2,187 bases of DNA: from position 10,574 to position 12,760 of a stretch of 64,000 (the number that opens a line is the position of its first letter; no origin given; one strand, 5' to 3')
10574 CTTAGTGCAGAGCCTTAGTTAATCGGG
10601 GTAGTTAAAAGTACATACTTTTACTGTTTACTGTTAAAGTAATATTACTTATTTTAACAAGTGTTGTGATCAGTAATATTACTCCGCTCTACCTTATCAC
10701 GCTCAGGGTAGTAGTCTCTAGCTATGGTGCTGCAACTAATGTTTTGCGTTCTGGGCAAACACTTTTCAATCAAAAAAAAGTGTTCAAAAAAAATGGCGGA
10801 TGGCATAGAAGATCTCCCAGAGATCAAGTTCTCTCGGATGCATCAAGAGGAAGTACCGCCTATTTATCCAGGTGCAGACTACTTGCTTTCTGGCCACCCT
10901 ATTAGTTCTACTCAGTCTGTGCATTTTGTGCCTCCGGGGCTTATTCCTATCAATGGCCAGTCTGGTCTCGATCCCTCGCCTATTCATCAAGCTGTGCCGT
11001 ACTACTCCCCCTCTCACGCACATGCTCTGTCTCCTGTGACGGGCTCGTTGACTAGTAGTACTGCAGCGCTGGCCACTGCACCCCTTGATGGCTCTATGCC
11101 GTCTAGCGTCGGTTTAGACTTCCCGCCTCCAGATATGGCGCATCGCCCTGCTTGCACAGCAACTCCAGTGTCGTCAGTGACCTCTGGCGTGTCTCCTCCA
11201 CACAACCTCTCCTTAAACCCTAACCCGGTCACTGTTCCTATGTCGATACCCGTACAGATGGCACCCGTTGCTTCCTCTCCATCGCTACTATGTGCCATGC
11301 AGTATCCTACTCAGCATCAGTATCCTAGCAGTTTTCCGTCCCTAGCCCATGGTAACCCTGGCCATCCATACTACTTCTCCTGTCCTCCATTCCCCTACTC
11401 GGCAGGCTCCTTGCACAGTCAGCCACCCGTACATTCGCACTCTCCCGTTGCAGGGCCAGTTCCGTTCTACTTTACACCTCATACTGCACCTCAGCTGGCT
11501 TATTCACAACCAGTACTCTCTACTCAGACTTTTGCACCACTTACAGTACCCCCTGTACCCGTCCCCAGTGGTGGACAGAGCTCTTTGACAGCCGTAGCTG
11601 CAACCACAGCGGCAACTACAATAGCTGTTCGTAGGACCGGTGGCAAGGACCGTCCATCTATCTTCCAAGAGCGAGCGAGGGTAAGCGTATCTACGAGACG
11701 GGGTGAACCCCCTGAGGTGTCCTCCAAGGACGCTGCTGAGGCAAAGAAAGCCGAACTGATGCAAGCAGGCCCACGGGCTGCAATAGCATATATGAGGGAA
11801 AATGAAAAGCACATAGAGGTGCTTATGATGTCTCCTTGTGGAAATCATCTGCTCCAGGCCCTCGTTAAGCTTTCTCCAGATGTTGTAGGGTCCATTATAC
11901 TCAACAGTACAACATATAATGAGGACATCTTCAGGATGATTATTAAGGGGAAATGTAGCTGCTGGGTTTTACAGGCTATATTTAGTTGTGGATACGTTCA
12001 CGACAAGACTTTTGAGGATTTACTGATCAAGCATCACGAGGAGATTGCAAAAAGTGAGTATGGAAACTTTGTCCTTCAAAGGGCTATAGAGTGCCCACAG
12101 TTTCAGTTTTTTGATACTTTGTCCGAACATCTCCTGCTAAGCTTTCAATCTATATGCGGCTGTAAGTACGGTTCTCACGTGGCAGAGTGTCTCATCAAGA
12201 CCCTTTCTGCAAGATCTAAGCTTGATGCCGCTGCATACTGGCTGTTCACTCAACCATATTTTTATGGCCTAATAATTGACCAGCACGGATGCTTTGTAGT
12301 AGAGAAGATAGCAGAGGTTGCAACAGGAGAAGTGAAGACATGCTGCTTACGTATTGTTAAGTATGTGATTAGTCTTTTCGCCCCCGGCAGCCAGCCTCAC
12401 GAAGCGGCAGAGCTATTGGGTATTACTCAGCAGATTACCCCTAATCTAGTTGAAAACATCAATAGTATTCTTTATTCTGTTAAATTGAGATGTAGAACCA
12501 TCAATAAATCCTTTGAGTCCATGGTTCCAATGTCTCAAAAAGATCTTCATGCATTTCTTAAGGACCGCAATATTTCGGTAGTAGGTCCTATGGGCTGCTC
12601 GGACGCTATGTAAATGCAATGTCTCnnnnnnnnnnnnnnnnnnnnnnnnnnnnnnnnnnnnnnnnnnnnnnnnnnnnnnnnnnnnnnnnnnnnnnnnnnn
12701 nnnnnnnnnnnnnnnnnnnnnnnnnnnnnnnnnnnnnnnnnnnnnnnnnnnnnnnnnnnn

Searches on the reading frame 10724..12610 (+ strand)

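Call 23: search_protein_families(library=pfam, proteins=[window:10724-12610:+], max_evalue=0.00001)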
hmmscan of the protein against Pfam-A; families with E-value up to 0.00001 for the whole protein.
window:10724-12610:+ (629 aa): 1 family
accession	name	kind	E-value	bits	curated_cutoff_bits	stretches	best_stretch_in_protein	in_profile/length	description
PF00806.25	PUF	-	6.2e-09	35.9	26.3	0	513-541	2-30/35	Pumilio-family RNA binding repeat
